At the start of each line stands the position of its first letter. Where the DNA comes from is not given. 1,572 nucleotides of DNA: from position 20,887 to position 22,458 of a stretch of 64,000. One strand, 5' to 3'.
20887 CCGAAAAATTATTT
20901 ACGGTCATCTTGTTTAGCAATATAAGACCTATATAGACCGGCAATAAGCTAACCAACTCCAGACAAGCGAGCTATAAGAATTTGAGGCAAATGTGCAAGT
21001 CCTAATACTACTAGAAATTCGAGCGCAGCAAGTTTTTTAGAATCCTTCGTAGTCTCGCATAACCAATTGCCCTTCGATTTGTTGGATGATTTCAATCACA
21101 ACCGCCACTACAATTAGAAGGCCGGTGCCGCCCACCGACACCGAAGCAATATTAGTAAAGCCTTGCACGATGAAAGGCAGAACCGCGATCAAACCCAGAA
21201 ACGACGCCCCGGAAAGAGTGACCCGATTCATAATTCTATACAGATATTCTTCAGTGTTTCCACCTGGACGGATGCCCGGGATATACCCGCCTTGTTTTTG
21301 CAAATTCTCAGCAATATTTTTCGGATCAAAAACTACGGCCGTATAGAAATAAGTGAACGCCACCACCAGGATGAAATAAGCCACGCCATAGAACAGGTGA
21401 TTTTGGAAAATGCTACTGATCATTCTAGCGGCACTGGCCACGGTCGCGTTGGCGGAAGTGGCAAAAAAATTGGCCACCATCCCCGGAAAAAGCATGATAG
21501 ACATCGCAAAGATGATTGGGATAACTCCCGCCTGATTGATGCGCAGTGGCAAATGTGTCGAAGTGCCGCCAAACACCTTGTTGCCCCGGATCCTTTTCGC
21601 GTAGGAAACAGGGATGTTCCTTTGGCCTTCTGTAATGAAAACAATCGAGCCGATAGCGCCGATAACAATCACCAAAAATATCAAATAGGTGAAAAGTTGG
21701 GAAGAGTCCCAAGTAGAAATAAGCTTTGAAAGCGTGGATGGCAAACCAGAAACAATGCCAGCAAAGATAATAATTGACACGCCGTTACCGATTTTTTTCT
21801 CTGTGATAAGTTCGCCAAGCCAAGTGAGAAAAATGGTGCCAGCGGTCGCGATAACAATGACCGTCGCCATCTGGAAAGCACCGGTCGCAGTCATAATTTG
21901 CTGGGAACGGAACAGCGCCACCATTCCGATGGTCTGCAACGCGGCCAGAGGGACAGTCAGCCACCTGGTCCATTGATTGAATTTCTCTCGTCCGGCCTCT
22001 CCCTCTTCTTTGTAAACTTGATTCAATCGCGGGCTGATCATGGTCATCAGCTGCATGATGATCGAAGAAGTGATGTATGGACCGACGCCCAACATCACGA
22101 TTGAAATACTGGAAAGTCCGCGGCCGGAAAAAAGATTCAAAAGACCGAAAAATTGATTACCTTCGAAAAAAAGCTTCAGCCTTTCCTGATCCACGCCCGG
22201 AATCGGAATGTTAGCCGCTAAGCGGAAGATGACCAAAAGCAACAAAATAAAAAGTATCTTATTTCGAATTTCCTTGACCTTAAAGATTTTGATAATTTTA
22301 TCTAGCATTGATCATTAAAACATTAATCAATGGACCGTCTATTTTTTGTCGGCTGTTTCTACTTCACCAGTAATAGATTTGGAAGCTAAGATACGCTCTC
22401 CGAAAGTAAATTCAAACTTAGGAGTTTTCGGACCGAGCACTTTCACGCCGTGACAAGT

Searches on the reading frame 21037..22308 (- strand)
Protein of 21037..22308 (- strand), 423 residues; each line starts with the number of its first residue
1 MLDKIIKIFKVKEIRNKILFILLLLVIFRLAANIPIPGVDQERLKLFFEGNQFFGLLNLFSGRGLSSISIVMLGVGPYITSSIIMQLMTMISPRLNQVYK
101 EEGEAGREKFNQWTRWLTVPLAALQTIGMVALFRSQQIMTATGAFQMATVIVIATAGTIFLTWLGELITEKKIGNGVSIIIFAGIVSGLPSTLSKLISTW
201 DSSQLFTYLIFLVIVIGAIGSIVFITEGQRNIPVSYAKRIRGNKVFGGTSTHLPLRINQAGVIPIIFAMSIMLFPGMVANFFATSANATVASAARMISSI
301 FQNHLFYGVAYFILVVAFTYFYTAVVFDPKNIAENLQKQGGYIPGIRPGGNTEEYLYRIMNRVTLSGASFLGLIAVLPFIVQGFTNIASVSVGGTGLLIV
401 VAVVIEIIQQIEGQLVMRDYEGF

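Call 53: find_homologous_proteins(query=window:21037-22308:-, max_evalue=1e-50)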
Query window:21037-22308:- (423 aa): 8000 proteins with E <= 1e-50 among 8000 candidates; the best 120 are listed.
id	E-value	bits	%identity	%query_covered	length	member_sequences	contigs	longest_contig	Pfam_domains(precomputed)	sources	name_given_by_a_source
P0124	3.0e-264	894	100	100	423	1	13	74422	PF00344.26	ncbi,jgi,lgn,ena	-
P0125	2.7e-251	852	92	100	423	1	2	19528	PF00344.26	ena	-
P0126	7.8e-250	847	92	100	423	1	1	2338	PF00344.26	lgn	-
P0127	1.9e-245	832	91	100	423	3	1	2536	PF00344.26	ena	-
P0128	5.2e-245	831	91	100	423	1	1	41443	PF00344.26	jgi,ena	-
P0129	8.6e-238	807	93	95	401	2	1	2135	PF00344.26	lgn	-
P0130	4.2e-234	795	87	100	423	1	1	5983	PF00344.26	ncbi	-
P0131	4.4e-231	785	85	100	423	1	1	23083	PF00344.26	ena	-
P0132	1.3e-226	770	81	100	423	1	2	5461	PF00344.26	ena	-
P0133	1.8e-226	770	86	95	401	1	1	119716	PF00344.26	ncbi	-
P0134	1.1e-225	767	81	100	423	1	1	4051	PF00344.26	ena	-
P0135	6.0e-225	765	82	100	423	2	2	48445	PF00344.26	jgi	jgi:preprotein translocase subunit SecY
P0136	1.7e-224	763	80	100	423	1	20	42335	PF00344.26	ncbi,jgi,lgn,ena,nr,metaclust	ncbi:MAG: preprotein translocase subunit SecY [Candidatus Moranbacteria bacterium RIFOXYA12_FULL_35_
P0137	3.2e-224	762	82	100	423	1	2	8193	PF00344.26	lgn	-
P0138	4.2e-224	762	80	100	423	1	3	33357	PF00344.26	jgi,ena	-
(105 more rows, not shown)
